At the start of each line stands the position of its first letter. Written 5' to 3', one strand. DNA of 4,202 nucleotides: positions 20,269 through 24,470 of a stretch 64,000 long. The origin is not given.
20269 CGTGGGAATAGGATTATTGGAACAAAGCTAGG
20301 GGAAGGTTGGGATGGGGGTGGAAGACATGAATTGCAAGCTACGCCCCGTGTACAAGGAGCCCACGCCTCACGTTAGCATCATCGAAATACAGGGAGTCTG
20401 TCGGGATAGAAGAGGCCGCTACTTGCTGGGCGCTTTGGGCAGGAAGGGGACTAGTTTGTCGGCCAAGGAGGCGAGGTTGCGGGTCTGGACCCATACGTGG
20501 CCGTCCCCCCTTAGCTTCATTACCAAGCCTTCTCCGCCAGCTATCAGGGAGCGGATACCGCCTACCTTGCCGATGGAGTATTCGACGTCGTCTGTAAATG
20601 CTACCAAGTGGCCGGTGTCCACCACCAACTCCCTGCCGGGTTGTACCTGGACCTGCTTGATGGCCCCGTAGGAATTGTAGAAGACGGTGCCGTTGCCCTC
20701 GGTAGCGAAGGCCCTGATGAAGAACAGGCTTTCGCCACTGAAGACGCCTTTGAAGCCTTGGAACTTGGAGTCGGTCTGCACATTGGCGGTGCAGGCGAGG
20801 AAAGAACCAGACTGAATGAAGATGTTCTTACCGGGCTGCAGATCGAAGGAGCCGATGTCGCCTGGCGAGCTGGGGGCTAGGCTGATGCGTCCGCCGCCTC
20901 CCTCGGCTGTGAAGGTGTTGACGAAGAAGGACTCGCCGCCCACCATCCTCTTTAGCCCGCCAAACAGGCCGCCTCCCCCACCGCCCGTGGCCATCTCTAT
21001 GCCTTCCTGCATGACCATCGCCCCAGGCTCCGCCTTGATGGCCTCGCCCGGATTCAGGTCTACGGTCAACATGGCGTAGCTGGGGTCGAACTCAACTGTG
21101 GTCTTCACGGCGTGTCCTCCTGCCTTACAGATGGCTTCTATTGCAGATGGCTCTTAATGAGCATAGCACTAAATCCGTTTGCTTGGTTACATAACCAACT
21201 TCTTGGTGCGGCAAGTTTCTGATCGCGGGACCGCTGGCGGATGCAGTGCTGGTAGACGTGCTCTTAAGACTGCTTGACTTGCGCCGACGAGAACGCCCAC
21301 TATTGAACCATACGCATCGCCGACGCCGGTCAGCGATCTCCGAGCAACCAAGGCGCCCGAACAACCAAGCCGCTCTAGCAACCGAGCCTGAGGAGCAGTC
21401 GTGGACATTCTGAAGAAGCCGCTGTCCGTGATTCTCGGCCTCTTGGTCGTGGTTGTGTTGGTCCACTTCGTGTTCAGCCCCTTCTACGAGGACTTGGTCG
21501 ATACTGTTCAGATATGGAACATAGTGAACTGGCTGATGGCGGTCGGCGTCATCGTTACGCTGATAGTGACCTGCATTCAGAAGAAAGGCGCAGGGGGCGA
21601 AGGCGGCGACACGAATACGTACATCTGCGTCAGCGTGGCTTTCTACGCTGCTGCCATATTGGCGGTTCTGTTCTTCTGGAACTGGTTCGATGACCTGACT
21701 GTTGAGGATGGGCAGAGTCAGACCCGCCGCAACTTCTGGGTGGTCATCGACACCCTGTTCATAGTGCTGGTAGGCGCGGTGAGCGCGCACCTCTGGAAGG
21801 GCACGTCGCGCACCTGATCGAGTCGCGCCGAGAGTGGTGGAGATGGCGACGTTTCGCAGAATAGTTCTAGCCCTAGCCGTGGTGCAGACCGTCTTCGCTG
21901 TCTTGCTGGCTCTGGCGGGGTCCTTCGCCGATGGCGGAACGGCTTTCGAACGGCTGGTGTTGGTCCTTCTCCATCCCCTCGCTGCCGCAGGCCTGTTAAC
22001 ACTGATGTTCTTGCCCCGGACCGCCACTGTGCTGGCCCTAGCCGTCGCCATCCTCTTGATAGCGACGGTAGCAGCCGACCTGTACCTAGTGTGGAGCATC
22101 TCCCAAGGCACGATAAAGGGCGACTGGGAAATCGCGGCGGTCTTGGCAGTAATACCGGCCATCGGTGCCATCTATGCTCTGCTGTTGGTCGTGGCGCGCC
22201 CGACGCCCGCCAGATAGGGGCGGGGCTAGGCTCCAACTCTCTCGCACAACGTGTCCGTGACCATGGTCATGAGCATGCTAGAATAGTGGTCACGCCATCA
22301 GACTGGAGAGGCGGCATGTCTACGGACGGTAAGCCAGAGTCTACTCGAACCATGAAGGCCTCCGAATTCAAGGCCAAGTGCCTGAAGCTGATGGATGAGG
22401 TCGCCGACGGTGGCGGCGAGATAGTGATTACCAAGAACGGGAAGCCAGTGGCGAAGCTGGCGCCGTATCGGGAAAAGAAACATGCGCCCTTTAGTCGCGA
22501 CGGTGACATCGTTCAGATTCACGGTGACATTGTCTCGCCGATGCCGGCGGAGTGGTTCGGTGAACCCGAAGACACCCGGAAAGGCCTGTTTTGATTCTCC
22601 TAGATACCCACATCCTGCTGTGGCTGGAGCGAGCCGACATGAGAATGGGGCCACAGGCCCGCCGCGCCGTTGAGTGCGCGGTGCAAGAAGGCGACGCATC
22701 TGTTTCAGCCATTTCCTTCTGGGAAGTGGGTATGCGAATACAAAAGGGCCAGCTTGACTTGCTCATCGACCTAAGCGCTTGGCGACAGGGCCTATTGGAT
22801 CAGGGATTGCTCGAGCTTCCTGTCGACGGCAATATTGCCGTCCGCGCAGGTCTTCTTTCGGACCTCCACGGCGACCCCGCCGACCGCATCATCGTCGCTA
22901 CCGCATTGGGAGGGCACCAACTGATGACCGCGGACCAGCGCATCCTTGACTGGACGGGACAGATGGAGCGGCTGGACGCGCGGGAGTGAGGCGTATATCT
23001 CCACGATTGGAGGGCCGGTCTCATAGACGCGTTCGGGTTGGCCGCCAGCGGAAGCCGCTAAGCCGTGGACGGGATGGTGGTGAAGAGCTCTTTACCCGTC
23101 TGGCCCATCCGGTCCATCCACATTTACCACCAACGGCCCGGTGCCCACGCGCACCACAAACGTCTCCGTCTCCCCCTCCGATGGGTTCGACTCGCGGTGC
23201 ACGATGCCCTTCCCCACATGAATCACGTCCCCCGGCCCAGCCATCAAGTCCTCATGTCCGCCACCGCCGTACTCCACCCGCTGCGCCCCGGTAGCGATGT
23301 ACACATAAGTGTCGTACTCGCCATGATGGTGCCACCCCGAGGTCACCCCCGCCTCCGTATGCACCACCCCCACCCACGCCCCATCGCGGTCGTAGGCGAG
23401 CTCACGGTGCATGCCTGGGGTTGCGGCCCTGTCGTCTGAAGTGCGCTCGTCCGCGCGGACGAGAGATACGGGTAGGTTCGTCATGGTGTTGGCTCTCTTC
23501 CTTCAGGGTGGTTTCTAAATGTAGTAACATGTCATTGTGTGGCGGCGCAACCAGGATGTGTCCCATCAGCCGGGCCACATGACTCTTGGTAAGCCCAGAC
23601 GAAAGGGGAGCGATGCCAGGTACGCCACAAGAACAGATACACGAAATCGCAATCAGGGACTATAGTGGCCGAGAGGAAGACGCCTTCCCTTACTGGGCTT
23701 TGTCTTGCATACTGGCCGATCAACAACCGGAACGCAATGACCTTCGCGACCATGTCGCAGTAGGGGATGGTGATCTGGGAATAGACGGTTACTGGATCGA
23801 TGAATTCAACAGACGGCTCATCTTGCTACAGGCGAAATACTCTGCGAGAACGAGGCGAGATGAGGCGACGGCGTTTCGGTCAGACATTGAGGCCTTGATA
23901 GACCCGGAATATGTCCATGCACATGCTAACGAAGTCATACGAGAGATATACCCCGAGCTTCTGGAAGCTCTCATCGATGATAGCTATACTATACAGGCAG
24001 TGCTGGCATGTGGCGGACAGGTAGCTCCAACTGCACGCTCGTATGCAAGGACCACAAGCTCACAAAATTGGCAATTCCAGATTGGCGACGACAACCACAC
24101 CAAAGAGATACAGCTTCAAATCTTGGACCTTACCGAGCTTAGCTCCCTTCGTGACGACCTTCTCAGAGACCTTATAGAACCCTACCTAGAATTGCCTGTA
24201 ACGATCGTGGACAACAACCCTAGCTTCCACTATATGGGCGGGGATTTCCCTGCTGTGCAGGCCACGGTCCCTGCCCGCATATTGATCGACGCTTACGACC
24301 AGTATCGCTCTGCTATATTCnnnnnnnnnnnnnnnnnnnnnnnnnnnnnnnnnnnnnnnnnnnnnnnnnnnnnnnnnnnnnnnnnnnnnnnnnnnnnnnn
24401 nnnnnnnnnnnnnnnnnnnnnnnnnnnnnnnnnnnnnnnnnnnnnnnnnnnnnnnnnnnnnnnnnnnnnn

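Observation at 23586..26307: AT-richer islet: AIPR protein convergent with a beta-class SPPY methyltransferase, 26-nt 3' overlap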

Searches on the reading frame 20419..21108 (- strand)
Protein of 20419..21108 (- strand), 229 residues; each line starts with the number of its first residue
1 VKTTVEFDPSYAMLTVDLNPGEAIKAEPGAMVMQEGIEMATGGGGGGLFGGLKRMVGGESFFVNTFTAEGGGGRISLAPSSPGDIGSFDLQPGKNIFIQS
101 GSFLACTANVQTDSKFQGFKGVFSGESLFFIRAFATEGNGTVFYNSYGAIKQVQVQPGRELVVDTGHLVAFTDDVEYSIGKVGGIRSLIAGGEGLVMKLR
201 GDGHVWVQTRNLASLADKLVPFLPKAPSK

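Call 3: search_protein_families(library=pfam, proteins=[window:20419-21108:-], max_evalue=0.01)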
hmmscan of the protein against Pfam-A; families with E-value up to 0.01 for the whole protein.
window:20419-21108:- (229 aa): 1 family
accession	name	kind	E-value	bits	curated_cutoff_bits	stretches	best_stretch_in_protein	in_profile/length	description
PF01987.23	AIM24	-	1.4e-65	221.3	25.7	1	10-210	7-205/205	Mitochondrial biogenesis AIM24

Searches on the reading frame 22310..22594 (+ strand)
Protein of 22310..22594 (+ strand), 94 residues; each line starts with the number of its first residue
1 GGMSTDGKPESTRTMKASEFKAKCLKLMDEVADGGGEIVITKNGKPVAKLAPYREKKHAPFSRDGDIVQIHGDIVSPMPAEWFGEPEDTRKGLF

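Call 3: search_protein_families(library=pfam, proteins=[window:22310-22594:+], max_evalue=0.01)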
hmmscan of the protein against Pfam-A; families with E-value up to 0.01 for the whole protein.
window:22310-22594:+ (94 aa): 1 family
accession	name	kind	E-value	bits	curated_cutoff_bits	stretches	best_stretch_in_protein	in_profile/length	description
PF02604.26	PhdYeFM_antitox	-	4.5e-09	36.4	29.8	1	14-55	3-44/74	Antitoxin Phd_YefM, type II toxin-antitoxin system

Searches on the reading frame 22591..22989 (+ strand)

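Call 3: search_protein_families(library=pfam, proteins=[window:22591-22989:+], max_evalue=0.01)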
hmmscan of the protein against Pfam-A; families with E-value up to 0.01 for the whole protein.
window:22591-22989:+ (132 aa): 1 family
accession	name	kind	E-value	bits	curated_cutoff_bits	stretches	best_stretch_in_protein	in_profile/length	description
PF01850.27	PIN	-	9.4e-10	39.6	23.6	1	2-118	1-114/120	PIN domain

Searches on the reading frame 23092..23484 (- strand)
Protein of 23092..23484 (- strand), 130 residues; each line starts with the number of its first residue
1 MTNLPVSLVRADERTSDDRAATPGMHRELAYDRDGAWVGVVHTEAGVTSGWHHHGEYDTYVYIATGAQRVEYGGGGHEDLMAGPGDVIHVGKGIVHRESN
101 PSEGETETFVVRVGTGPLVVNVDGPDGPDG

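Call 3: search_protein_families(library=pfam, proteins=[window:23092-23484:-], max_evalue=0.01)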
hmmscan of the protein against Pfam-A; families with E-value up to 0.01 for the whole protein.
window:23092-23484:- (130 aa): 2 families
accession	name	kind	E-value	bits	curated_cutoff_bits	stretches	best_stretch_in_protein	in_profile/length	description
PF07883.17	Cupin_2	-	9.4e-06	25.7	27.2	1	40-111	2-69/70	Cupin domain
PF02678.22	Pirin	-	0.00044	20.7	26.1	1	47-106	41-100/108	Pirin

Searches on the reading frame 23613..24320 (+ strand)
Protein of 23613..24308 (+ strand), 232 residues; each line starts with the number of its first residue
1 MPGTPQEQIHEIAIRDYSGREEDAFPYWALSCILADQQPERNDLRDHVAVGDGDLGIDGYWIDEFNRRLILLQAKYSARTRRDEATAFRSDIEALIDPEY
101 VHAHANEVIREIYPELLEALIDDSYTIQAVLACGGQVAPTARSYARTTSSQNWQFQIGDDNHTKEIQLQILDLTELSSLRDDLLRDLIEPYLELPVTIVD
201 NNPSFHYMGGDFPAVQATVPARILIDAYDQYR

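Call 56: search_protein_families(library=pfam, proteins=[window:23613-24308:+], max_evalue=1)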
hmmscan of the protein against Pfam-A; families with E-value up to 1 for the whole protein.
seq(232 aa): 1 family
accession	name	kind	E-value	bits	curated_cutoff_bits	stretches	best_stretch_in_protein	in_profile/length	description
PF04237.18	YjbR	-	0.062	14.4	30.1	1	77-126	36-87/88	YjbR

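Call 72: search_solved_structures(query=A4, max_evalue=10, show_alignments=2)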
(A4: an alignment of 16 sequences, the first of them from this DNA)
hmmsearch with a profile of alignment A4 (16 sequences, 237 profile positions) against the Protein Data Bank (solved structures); distinct sequences matched with E-value up to 10: 4.
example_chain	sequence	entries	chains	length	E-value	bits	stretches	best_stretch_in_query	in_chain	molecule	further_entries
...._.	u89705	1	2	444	0.63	12.4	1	51-125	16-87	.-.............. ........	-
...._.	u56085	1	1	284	1.4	11.2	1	97-171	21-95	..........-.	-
4lg2_A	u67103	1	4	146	1.5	11.2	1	61-130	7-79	Polymerase cofactor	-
4r6g_A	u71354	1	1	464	2.5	10.4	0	86-142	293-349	leucine rich repeats DLRR_K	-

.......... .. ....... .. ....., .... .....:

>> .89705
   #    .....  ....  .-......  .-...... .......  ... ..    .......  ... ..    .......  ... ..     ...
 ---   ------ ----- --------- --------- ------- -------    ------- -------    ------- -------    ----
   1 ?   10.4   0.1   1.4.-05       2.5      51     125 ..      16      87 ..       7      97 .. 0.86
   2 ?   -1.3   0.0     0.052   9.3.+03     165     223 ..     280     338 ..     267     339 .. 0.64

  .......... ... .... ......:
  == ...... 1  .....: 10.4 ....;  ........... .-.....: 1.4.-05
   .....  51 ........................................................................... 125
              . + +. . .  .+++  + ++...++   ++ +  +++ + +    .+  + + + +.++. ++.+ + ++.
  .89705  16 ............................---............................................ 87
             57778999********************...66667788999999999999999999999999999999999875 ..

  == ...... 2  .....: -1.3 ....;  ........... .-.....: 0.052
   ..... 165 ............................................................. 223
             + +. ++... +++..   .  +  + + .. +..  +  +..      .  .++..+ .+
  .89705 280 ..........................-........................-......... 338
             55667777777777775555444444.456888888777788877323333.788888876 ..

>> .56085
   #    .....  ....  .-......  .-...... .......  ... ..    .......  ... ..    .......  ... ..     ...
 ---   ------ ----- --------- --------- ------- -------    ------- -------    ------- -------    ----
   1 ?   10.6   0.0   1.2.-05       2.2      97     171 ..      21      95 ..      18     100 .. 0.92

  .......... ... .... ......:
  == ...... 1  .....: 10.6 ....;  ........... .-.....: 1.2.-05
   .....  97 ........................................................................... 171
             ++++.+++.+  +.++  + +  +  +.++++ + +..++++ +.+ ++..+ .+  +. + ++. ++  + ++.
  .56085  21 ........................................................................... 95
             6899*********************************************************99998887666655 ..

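Call 76: predict_structure(alignment_id=A4)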
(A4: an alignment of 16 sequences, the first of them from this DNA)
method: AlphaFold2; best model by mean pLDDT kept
length: 236 residues; sequences in the alignment: 16
mean_pLDDT: 87.8   pTM: 0.74
mean pLDDT of the five models: 87.8, 87.1, 87.0, 86.9, 86.8
residues with pLDDT >= 90: 135; 70-90: 82; 50-70: 18; < 50: 1
segments of 3 or more residues with pLDDT < 50: none
pLDDT, mean of each block of 10 residues (from residue 1): 85 93 94 91 84 77 92 90 93 93 88 93 94 94 85 91 94 95 73 83 85 85 82 64
secondary structure, 60 per line:
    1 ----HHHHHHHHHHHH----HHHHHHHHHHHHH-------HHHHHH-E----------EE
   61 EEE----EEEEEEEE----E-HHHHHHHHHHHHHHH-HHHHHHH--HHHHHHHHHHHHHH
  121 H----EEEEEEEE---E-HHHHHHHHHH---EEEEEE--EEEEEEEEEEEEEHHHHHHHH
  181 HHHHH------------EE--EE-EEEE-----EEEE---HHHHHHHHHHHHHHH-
elements in order: H5-16 H21-33 H41-46 E59-63 E68-75 H82-96 H98-104 H107-121 E126-133 H139-148 E152-157 E160-172 H173-185 E205-208 E214-217 H221-235

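Call 78: fold_search(model_id=the predicted structure, library=pdb)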
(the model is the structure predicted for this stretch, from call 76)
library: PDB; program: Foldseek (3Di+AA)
matches with E <= 10: 544; with E <= 0.001: 0
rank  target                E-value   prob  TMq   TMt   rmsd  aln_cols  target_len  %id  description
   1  1knv_A                1.9e-02  0.66  0.21  0.19   7.5       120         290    8  Bse634I restriction endonuclease (released 2002-02-27)
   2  8vx9_A                2.0e-02  0.33  0.22  0.20  12.8       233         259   12  Structure of HamAB apo complex from the Escherichia coli Hachiman defense system (released 2024-03-13)
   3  1fok_A                3.3e-02  0.85  0.36  0.17   9.4       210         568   10  STRUCTURE OF RESTRICTION ENDONUCLEASE FOKI BOUND TO DNA (released 1997-12-03)
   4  5mv0_B                3.9e-02  0.38  0.23  0.26  12.8       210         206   14  Structure of an N-terminal domain of a reptarenavirus L protein (released 2017-05-17)
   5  6kww_W                3.9e-02  0.15  0.17  0.14  18.9       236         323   13  HslU from Staphylococcus aureus (released 2020-07-15)
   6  3v1z_B                4.7e-02  0.69  0.24  0.20   6.9       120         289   12  Crystal structure of Type IIF restriction endonuclease Bse634I with cognate DNA (released 2012-04-25)
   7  8vxy_A                5.0e-02  0.33  0.24  0.23  11.9       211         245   11  Structure of HamA(E138A,K140A)B-plasmid DNA complex from the Escherichia coli Hachiman defense system (released 2024-03-13)
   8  5liz                  5.3e-02  0.77  0.33  0.15   9.0       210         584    8  The structure of Nt.BspD6I nicking endonuclease with all cysteines mutated by serine residues at 0.19 nm resolution . (released 2017-08-02)
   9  2fok_B                6.7e-02  0.77  0.35  0.17   9.4       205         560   11  STRUCTURE OF RESTRICTION ENDONUCLEASE FOKI (released 1998-06-17)
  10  5mv0_A                7.2e-02  0.23  0.23  0.26  13.2       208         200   14  Structure of an N-terminal domain of a reptarenavirus L protein (released 2017-05-17)
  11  2fok_A                7.6e-02  0.69  0.35  0.17   9.5       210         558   11  STRUCTURE OF RESTRICTION ENDONUCLEASE FOKI (released 1998-06-17)
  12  3v21_F                7.6e-02  0.57  0.23  0.20   7.3       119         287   12  Crystal structure of Type IIF restriction endonuclease Bse634I with cognate DNA (released 2012-04-25)
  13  3v1z_A                8.1e-02  0.33  0.21  0.18   7.8       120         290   12  Crystal structure of Type IIF restriction endonuclease Bse634I with cognate DNA (released 2012-04-25)
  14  6kww_A                9.1e-02  0.15  0.22  0.19  14.9       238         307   14  HslU from Staphylococcus aureus (released 2020-07-15)
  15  6qnz_B                1.0e-01  0.69  0.34  0.16   8.6       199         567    8  Crystal structure of the site-specific DNA nickase N.BspD6I E418A Mutant (released 2020-03-04)
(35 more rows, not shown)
